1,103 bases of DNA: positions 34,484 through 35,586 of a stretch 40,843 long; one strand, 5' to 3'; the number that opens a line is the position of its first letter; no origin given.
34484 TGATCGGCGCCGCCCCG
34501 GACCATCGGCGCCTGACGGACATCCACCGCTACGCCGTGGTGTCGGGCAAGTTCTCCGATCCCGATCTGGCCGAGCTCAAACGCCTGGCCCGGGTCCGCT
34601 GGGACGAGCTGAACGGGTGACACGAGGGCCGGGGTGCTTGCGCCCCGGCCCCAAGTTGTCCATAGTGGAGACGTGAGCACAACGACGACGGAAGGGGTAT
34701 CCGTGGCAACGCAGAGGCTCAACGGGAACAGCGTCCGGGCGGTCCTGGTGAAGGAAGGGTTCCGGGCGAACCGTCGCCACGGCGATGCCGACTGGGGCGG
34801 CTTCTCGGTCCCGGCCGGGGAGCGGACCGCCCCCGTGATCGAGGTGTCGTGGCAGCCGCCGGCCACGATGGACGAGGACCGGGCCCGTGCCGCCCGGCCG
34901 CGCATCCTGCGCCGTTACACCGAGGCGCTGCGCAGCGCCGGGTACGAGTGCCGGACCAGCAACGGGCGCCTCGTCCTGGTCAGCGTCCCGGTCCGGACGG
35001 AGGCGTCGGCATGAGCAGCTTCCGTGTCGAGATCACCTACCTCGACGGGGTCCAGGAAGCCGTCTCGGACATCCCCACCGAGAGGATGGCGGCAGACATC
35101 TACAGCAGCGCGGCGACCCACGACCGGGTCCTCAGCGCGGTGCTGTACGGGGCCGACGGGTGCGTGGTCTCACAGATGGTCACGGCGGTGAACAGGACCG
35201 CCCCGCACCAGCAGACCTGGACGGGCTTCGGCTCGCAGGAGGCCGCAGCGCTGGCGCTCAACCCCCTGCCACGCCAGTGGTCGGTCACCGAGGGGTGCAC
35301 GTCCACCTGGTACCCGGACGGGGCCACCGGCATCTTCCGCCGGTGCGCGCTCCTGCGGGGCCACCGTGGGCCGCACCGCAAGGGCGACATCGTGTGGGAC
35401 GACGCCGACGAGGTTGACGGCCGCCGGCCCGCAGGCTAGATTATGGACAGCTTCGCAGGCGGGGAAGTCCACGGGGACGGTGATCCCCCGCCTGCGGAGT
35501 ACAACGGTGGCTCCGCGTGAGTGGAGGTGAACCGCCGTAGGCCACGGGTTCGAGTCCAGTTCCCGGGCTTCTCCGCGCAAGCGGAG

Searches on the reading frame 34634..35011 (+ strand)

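Call 50: search_protein_families(library=pfam, proteins=[window:34634-35011:+], max_evalue=0.1)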
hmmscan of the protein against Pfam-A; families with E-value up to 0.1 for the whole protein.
window:34634-35011:+ (126 aa): 1 family
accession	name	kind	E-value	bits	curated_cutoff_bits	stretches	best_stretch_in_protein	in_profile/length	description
PF11250.13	FAF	-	0.064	13.9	25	0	106-122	20-36/54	Fantastic Four meristem regulator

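Call 70: search_protein_families(library=phrogs, proteins=[window:34634-35011:+], max_evalue=0.001)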
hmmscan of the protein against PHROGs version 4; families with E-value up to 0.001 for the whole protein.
window:34634-35011:+ (126 aa): 0 families

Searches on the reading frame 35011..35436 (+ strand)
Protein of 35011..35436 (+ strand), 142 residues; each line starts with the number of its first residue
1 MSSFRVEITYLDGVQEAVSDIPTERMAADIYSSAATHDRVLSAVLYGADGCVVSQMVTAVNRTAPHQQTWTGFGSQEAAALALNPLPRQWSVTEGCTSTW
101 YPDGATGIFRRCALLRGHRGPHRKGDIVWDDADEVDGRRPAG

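Call 70: search_protein_families(library=phrogs, proteins=[window:35011-35436:+], max_evalue=0.001)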
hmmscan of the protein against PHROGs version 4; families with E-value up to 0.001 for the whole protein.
window:35011-35436:+ (142 aa): 0 families

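Call 98: search_dna_similar(query=window:35011-35436:+, collection=phages, mode=protein, max_evalue=1, max_rows=15)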
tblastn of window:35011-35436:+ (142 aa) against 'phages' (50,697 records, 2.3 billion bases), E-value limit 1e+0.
No match.
